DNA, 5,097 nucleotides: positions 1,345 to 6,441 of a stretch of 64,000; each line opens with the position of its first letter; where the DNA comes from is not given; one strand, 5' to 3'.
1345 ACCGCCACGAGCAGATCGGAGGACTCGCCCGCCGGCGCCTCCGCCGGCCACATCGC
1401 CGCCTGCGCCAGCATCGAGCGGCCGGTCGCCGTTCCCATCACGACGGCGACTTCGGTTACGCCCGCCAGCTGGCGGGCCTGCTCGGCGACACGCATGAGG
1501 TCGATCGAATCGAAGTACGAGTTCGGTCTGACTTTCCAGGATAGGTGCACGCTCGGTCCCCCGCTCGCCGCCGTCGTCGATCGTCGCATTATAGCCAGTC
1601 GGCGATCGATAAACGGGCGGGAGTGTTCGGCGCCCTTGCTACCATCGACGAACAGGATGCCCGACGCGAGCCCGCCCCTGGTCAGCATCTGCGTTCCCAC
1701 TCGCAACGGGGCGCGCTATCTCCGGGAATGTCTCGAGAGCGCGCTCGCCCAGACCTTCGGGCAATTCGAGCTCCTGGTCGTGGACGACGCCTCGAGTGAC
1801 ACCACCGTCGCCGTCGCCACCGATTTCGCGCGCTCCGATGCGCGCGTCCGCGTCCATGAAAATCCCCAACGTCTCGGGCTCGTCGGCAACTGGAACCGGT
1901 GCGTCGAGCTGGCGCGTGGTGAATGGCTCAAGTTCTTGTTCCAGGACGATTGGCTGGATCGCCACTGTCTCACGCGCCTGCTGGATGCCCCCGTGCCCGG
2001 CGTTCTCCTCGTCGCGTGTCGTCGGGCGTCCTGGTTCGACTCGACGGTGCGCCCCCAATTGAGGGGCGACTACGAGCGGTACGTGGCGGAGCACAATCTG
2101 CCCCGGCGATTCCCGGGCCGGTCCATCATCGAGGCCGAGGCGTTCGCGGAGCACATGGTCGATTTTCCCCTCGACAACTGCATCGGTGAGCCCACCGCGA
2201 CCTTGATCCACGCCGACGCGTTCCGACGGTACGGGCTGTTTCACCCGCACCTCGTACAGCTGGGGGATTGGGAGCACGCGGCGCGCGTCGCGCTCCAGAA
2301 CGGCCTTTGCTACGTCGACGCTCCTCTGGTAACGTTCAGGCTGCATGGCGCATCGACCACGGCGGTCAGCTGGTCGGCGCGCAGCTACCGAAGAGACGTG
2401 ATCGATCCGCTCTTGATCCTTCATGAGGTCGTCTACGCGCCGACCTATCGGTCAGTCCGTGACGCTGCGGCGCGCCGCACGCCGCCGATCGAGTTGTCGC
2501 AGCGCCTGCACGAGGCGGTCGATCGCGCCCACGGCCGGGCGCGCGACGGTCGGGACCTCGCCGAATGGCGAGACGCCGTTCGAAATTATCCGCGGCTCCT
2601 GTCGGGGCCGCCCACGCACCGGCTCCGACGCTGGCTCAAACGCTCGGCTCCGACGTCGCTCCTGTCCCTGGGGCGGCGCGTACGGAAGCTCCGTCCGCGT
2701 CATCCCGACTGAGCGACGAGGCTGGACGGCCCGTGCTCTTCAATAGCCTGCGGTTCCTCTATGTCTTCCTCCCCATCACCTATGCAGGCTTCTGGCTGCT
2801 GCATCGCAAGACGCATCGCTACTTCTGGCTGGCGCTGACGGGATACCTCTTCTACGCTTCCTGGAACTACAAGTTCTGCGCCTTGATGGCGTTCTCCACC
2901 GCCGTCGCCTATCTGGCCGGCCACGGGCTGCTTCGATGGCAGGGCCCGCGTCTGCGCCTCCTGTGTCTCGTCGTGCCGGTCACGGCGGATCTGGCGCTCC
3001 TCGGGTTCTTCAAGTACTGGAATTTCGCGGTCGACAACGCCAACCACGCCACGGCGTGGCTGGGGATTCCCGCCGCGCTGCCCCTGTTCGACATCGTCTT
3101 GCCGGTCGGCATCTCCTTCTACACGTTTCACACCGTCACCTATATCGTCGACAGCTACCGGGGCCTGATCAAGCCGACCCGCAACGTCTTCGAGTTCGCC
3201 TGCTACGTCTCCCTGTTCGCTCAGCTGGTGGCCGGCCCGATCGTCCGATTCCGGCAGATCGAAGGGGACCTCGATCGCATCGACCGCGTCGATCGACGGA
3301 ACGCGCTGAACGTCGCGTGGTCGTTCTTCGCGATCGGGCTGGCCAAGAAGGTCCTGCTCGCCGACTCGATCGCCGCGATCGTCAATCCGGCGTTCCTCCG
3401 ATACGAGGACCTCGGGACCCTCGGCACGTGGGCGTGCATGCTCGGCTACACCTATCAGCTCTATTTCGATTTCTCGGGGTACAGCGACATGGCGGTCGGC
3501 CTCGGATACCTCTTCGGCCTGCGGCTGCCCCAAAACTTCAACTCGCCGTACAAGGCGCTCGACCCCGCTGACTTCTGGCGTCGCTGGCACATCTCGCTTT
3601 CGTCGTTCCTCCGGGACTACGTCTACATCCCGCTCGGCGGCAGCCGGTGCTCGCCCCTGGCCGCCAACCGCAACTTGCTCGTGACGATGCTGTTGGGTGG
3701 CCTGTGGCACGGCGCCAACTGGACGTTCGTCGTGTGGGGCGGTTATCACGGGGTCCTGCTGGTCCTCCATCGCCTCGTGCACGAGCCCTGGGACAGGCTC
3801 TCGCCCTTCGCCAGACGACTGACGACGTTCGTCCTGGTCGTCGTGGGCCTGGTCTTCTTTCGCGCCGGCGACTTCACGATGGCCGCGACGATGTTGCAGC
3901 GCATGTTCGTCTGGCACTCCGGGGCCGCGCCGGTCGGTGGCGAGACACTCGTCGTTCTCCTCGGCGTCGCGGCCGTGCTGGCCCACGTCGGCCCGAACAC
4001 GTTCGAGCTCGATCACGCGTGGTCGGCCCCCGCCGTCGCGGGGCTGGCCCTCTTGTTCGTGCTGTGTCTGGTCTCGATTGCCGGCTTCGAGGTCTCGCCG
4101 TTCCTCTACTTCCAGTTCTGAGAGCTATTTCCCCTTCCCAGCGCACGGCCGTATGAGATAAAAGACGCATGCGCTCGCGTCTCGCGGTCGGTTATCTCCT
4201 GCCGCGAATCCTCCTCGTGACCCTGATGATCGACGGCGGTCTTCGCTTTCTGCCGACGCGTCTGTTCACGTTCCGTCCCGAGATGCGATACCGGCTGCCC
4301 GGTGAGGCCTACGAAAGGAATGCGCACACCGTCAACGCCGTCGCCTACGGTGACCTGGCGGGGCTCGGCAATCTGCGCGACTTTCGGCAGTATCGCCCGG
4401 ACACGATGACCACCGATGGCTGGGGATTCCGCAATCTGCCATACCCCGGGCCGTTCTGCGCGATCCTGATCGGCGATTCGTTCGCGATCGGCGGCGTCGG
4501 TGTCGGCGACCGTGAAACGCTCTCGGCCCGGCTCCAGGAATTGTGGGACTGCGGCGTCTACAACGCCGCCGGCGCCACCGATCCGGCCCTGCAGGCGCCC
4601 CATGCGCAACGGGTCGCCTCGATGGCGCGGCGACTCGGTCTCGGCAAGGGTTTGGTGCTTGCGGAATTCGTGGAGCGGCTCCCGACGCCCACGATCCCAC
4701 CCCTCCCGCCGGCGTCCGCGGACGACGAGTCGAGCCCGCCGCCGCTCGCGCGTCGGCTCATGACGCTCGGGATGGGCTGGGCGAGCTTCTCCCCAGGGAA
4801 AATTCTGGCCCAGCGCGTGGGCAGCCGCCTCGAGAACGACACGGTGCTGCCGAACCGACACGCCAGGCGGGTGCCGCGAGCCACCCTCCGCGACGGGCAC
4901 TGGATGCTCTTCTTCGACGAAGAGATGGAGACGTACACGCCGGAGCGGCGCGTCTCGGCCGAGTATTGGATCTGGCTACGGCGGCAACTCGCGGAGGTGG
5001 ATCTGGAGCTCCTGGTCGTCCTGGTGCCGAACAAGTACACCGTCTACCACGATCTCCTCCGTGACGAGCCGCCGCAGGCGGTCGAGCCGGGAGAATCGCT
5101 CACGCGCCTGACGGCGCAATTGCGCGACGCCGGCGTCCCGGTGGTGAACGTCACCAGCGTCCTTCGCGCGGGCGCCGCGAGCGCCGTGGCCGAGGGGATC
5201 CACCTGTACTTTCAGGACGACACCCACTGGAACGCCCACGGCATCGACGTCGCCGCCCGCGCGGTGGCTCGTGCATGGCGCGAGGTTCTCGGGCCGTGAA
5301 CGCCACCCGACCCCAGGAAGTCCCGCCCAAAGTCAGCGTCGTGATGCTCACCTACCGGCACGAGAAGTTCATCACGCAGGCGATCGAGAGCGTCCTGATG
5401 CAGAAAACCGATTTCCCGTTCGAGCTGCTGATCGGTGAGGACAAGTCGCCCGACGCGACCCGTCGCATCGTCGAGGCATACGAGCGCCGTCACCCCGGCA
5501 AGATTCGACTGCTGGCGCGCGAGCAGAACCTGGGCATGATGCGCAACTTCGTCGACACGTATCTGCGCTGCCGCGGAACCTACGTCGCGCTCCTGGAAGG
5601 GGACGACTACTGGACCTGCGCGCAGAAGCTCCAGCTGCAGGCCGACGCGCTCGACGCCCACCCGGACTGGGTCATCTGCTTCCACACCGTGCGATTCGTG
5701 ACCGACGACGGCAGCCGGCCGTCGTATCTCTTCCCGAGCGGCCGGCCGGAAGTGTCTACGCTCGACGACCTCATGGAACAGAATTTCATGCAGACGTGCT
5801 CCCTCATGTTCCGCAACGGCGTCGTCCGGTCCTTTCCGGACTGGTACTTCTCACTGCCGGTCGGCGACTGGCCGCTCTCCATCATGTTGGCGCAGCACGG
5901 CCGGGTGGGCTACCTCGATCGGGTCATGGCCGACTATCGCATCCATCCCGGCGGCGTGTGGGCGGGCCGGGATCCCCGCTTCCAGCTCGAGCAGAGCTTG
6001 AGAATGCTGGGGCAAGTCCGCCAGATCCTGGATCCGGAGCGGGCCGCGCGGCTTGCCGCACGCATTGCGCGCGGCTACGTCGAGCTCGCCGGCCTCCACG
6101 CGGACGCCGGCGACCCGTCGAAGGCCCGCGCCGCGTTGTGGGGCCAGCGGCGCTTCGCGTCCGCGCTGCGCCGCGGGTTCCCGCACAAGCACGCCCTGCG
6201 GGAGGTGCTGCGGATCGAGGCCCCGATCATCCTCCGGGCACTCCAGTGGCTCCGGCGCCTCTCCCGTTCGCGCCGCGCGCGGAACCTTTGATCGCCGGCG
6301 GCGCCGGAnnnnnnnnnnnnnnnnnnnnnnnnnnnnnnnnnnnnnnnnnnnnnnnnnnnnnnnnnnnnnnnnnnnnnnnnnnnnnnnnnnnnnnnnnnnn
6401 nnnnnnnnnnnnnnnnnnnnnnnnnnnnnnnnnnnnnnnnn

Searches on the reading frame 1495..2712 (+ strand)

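Call 40: search_protein_families(library=pfam, proteins=[window:1495-2712:+], max_evalue=0.00001)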
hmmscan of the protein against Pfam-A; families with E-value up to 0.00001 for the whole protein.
window:1495-2712:+ (405 aa): 2 families
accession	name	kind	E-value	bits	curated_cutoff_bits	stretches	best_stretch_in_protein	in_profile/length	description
PF00535.33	Glycos_transf_2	-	2.4e-27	96.4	23.3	1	64-192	1-130/168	Glycosyl transferase family 2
PF13641.12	Glyco_tranf_2_3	-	7.2e-08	33.2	27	1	60-177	1-123/230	Glycosyltransferase like family 2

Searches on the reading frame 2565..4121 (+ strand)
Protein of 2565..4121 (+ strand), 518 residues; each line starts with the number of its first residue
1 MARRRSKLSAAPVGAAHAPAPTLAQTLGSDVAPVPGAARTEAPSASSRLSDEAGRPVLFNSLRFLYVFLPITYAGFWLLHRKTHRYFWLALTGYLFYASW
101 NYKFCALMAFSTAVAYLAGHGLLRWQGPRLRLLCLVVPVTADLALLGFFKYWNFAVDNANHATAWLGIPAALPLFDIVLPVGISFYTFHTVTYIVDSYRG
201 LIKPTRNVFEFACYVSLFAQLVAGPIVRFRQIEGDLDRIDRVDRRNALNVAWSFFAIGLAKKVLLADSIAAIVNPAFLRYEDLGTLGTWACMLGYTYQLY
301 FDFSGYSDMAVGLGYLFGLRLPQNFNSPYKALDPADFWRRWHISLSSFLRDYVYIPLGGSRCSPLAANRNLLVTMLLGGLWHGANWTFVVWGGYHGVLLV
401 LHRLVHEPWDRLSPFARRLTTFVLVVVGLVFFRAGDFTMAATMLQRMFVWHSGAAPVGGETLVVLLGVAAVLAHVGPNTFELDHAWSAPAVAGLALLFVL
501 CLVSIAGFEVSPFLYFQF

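Call 40: search_protein_families(library=pfam, proteins=[window:2565-4121:+], max_evalue=0.00001)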
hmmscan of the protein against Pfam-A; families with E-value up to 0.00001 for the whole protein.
window:2565-4121:+ (518 aa): 1 family
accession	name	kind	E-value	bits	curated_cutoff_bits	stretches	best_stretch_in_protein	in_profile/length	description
PF03062.24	MBOAT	-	5.7e-28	98.6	27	1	207-406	80-298/337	MBOAT, membrane-bound O-acyltransferase family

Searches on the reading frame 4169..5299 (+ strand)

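Call 40: search_protein_families(library=pfam, proteins=[window:4169-5299:+], max_evalue=0.00001)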
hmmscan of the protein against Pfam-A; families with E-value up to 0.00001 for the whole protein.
window:4169-5299:+ (376 aa): 1 family
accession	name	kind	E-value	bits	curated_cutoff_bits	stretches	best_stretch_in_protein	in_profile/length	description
PF16822.11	ALGX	-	1.4e-19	71.3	26.5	1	247-373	9-133/268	SGNH hydrolase-like domain, acetyltransferase AlgX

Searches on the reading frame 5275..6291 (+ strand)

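Call 40: search_protein_families(library=pfam, proteins=[window:5275-6291:+], max_evalue=0.00001)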
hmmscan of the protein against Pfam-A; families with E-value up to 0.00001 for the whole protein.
window:5275-6291:+ (338 aa): 2 families
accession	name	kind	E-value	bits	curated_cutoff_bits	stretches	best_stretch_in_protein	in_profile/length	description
PF00535.33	Glycos_transf_2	-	2.2e-20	73.7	23.3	1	21-180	1-161/168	Glycosyl transferase family 2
PF13641.12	Glyco_tranf_2_3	-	1.6e-08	35.3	27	1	18-130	2-114/230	Glycosyltransferase like family 2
